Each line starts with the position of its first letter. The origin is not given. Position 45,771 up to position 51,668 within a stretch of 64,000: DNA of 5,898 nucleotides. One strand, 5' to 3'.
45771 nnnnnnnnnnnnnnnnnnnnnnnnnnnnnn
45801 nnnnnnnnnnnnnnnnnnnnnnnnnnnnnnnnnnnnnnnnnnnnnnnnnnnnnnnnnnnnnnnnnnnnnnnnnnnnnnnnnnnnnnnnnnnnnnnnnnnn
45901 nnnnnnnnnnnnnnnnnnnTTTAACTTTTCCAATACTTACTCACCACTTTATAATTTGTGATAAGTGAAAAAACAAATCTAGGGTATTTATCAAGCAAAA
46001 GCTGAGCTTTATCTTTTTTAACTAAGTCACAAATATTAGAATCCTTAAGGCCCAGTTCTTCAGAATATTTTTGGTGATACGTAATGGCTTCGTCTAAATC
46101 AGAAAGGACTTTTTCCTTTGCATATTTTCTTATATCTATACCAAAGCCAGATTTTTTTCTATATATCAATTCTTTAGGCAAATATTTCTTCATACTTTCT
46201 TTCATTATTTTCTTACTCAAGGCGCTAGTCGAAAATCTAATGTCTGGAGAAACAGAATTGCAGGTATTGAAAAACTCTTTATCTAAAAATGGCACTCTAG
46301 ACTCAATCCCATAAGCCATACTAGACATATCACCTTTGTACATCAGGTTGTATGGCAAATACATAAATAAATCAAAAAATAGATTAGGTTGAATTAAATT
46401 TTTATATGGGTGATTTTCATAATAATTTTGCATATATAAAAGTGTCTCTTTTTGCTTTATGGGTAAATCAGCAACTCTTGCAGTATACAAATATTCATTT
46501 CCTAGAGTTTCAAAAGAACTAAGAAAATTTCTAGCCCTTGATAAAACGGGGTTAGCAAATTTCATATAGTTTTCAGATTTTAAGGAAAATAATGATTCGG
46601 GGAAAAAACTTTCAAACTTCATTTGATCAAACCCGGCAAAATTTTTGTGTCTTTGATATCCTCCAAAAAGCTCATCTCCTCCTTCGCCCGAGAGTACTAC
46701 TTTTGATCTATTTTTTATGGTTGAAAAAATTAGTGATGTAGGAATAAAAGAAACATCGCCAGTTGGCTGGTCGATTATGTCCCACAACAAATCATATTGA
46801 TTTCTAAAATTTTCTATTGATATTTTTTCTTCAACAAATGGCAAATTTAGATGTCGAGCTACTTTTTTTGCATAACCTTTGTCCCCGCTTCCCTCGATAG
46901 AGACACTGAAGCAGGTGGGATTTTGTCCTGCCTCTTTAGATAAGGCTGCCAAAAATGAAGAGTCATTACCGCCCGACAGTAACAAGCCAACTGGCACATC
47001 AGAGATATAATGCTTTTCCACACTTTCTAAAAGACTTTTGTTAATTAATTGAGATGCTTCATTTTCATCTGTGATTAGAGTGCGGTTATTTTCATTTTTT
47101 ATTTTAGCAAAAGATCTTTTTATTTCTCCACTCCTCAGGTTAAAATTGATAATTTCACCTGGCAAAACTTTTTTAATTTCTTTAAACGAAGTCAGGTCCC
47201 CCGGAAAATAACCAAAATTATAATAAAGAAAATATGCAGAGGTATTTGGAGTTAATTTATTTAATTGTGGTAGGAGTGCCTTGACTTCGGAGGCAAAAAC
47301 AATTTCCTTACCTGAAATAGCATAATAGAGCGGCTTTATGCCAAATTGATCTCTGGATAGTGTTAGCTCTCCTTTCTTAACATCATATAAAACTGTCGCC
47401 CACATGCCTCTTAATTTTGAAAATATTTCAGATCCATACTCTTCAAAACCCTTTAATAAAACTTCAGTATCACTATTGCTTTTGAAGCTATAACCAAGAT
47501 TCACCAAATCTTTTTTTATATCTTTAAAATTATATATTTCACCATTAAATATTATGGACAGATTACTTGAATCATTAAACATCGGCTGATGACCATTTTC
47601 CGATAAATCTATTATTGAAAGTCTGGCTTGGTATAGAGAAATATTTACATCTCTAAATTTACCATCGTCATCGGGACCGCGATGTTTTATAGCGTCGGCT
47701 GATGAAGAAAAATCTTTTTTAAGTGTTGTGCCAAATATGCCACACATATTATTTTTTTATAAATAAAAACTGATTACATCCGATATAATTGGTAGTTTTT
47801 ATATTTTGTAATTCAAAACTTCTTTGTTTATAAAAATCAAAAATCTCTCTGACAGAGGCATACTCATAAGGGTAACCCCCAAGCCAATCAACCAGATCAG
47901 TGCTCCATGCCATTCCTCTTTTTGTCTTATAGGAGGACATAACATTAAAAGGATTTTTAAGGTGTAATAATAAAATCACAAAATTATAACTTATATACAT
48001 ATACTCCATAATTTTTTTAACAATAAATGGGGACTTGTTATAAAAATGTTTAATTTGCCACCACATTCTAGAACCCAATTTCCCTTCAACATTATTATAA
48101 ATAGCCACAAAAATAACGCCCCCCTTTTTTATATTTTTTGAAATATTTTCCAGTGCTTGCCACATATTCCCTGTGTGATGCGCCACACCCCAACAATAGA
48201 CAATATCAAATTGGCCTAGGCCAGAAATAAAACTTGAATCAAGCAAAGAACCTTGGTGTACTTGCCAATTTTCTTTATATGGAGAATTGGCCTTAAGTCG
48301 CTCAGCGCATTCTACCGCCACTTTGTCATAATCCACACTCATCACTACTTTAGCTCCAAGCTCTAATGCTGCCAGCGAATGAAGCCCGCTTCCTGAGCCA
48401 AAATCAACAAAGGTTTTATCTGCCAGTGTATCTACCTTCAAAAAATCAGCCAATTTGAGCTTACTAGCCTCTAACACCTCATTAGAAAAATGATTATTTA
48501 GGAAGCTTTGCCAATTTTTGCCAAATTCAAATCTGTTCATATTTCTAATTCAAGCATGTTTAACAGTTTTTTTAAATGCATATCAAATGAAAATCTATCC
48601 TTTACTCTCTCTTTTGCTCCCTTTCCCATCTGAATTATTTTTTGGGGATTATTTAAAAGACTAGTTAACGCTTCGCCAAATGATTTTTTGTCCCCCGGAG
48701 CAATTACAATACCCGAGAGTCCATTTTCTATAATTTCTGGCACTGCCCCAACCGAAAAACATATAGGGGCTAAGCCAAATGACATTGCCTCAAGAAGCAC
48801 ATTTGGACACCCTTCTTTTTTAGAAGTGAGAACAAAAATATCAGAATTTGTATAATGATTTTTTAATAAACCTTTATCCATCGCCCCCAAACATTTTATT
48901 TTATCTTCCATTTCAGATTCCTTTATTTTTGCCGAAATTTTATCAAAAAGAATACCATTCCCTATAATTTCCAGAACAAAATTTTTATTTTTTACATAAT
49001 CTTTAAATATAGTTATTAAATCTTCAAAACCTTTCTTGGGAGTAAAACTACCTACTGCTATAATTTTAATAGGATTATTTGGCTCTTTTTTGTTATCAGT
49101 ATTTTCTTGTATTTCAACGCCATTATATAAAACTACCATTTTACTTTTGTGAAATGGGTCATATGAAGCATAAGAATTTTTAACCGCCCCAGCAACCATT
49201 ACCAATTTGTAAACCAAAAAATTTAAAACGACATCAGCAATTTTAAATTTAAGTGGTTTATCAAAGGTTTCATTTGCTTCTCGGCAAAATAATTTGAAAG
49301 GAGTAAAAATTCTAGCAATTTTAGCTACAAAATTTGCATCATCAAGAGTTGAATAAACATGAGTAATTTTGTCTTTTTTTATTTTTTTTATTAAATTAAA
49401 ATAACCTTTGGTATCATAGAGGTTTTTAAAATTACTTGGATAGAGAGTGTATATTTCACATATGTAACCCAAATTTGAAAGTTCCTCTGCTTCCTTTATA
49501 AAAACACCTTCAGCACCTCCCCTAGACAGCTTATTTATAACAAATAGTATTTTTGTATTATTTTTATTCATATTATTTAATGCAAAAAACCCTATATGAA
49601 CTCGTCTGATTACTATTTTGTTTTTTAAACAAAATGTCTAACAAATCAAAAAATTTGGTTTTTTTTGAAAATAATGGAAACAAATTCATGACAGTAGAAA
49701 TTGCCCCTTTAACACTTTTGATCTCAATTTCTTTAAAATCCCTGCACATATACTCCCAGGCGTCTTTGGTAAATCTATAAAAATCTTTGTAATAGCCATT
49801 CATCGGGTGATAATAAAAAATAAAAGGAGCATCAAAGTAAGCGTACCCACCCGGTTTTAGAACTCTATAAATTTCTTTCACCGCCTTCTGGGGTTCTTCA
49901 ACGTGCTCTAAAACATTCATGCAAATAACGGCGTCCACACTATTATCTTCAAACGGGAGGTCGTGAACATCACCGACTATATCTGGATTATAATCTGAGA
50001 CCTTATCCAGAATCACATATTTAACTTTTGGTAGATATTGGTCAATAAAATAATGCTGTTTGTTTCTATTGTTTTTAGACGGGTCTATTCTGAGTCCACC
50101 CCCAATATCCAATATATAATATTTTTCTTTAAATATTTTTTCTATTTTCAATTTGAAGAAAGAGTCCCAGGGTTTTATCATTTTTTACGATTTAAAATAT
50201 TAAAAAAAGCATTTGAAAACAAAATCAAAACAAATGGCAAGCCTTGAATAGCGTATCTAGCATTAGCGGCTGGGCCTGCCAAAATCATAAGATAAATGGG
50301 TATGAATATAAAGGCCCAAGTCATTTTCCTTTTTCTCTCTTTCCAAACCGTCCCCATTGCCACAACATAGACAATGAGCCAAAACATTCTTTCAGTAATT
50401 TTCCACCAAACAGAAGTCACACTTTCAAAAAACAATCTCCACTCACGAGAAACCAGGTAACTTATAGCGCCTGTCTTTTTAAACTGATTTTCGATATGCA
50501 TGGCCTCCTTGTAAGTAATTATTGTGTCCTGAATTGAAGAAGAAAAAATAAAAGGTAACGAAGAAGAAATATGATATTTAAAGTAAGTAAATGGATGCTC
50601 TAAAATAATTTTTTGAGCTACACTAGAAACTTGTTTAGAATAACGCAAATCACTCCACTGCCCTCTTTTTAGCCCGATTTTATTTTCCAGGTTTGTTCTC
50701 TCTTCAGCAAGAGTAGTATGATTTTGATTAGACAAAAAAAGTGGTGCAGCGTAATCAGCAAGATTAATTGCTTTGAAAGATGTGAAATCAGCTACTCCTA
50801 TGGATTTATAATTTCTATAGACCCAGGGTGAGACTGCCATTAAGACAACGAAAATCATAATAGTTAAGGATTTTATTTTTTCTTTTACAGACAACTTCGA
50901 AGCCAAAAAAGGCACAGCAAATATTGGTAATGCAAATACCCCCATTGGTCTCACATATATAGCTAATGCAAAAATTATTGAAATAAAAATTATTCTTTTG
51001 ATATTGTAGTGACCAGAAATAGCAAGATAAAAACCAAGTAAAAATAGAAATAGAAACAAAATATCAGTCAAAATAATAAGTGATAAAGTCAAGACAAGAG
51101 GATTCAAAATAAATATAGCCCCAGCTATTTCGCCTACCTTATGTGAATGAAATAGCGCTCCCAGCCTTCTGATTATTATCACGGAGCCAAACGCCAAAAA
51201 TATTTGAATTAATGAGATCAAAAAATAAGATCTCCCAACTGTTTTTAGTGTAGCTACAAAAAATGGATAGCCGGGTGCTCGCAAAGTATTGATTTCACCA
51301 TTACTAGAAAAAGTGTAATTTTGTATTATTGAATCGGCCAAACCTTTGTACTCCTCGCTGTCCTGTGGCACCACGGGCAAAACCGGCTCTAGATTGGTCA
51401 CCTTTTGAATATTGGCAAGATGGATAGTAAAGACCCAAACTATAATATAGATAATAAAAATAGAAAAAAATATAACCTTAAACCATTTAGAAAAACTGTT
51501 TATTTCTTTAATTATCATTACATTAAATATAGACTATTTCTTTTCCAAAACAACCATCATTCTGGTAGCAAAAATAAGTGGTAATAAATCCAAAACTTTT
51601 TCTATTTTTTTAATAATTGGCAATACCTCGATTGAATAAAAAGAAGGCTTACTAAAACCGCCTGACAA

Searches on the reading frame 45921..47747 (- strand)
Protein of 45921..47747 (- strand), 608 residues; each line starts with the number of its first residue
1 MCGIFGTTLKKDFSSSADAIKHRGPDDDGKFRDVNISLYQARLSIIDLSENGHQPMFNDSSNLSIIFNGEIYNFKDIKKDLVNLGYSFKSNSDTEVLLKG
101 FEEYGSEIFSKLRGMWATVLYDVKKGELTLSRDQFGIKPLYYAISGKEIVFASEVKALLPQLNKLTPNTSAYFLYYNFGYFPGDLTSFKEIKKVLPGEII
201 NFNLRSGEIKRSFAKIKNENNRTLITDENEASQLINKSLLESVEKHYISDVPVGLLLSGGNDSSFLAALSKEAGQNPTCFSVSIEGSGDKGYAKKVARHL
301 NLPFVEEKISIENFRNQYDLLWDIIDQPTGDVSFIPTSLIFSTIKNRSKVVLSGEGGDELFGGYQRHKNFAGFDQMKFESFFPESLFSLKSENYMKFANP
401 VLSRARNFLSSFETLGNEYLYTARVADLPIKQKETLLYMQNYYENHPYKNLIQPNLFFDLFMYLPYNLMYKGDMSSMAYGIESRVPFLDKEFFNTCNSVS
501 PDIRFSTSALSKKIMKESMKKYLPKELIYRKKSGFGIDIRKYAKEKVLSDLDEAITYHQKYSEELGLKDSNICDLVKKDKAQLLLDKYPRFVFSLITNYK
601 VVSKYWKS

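Call 4: search_protein_families(library=pfam, proteins=[window:45921-47747:-])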
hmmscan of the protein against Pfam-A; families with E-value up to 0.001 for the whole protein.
window:45921-47747:- (608 aa): 3 families
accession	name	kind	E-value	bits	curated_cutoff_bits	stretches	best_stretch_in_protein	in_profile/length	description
PF00733.27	Asn_synthase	-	2.5e-60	205.5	21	1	236-576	3-328/354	Asparagine synthase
PF13537.11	GATase_7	-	2.6e-42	144.2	25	1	41-159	2-122/123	Glutamine amidotransferase domain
PF13522.11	GATase_6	-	5.1e-38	130.5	27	1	26-154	2-130/130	Glutamine amidotransferase domain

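Call 6: search_protein_families(library=ncbifam, proteins=[window:45921-47747:-], max_evalue=0.00001)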
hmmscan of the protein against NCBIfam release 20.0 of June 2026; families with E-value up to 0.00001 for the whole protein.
window:45921-47747:- (608 aa): 9 families
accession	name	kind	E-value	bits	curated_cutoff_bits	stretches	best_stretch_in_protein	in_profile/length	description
TIGR01536.1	asn_synth_AEB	equivalog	2.4e-119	399.7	267.1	1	2-535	1-517/517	asparagine synthase (glutamine-hydrolyzing)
TIGR03108.1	eps_aminotran_1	hypoth_equivalog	4.9e-104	349.2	816.9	1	14-556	22-582/628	XrtA/PEP-CTERM system amidotransferase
NF006949.0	PRK09431.1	equivalog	7e-87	292.2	499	3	1-175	1-182/554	asparagine synthase B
TIGR03104.1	trio_amidotrans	equivalog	7.5e-85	285.3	570.1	1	14-574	21-558/589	N-acetylglutaminylglutamine amidotransferase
NF033535.1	lass_lactam_cya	exception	4.8e-37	127.8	525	1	10-275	17-281/668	lasso peptide isopeptide bond-forming cyclase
NF033561.1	macrolact_Ik_Al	subfamily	5.3e-14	51.7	300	1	110-362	77-332/561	albusnodin/ikarugamycin family macrolactam cyclase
TIGR01135.1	glmS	equivalog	5.6e-11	41.6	418.05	1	50-164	82-203/607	glutamine--fructose-6-phosphate transaminase (isomerizing)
NF001484.0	PRK00331.1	subfamily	1.5e-10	40.1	381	1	50-165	83-205/601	isomerizing glutamine--fructose-6-phosphate transaminase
TIGR01134.1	purF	equivalog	2.1e-10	40.6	350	1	51-159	82-200/432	amidophosphoribosyltransferase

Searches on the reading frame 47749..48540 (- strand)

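Call 11: search_protein_families(library=pfam, proteins=[window:47749-48540:-], max_evalue=0.00001)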
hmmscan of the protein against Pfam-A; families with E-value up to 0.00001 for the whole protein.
window:47749-48540:- (263 aa): 6 families
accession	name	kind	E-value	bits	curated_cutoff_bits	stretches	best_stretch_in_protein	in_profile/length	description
PF08242.18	Methyltransf_12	-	4.3e-13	50.2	30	1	45-143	1-98/98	Methyltransferase domain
PF13847.12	Methyltransf_31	-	1.8e-12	47.6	27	1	41-170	4-126/145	Methyltransferase domain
PF08241.18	Methyltransf_11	-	2e-12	48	21.2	1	45-145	1-95/95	Methyltransferase domain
PF06325.19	PrmA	-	3.1e-12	47.1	22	1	38-144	159-257/296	Ribosomal protein L11 methyltransferase (PrmA)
PF13649.12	Methyltransf_25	-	1.8e-10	41.8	27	1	45-141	2-97/97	Methyltransferase domain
PF13489.12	Methyltransf_23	-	2.5e-10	40.8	27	1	38-165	20-136/164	Methyltransferase domain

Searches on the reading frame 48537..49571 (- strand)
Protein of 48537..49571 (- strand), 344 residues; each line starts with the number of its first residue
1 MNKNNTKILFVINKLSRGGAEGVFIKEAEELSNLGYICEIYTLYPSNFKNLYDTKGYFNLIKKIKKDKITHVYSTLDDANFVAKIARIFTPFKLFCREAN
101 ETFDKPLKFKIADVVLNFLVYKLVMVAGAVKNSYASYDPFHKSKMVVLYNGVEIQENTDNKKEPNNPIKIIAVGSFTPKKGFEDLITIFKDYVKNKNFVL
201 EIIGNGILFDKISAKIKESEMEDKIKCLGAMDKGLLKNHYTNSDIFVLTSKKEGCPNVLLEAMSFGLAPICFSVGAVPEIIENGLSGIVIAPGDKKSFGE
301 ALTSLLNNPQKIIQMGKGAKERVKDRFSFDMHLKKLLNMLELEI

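Call 11: search_protein_families(library=pfam, proteins=[window:48537-49571:-], max_evalue=0.00001)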
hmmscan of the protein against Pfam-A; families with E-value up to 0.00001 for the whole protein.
window:48537-49571:- (344 aa): 2 families
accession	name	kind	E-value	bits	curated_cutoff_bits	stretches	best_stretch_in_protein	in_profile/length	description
PF00534.26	Glycos_transf_1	-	6.4e-36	123.9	26.4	1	155-322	3-172/172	Glycosyl transferases group 1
PF13692.12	Glyco_trans_1_4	-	9e-28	97.7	27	1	169-308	3-142/142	Glycosyl transferases group 1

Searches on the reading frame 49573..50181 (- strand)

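Call 11: search_protein_families(library=pfam, proteins=[window:49573-50181:-], max_evalue=0.00001)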
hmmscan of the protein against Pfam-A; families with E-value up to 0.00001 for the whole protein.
window:49573-50181:- (202 aa): 7 families
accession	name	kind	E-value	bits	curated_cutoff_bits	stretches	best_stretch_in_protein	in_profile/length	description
PF08241.18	Methyltransf_11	-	1.4e-19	71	21.2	1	68-116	47-95/95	Methyltransferase domain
PF13649.12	Methyltransf_25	-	1.8e-12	48.2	27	1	68-112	51-97/97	Methyltransferase domain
PF13489.12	Methyltransf_23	-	1.1e-09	38.7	27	1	17-120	20-120/164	Methyltransferase domain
PF13847.12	Methyltransf_31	-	1.2e-09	38.4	27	1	69-116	60-109/145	Methyltransferase domain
PF08242.18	Methyltransf_12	-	3.9e-09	37.6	30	1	72-113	58-97/98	Methyltransferase domain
PF05148.21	Methyltransf_8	-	2e-07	31.6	27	1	59-115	100-155/219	Hypothetical methyltransferase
PF01209.24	Ubie_methyltran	-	4e-07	30.1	20.1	1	69-115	104-150/233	ubiE/COQ5 methyltransferase family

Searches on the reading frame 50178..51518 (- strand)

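Call 11: search_protein_families(library=pfam, proteins=[window:50178-51518:-], max_evalue=0.00001)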
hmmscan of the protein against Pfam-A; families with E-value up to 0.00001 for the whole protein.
window:50178-51518:- (446 aa): 0 families

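Call 50: search_protein_families(library=pfam, proteins=[window:50178-51518:-], max_evalue=0.1)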
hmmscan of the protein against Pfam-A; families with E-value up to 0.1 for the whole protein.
window:50178-51518:- (446 aa): 1 family
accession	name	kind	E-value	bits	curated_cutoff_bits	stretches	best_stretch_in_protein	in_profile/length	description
PF13231.12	PMT_2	-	0.0061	17.2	26.1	1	81-234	3-159/160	Dolichyl-phosphate-mannose-protein mannosyltransferase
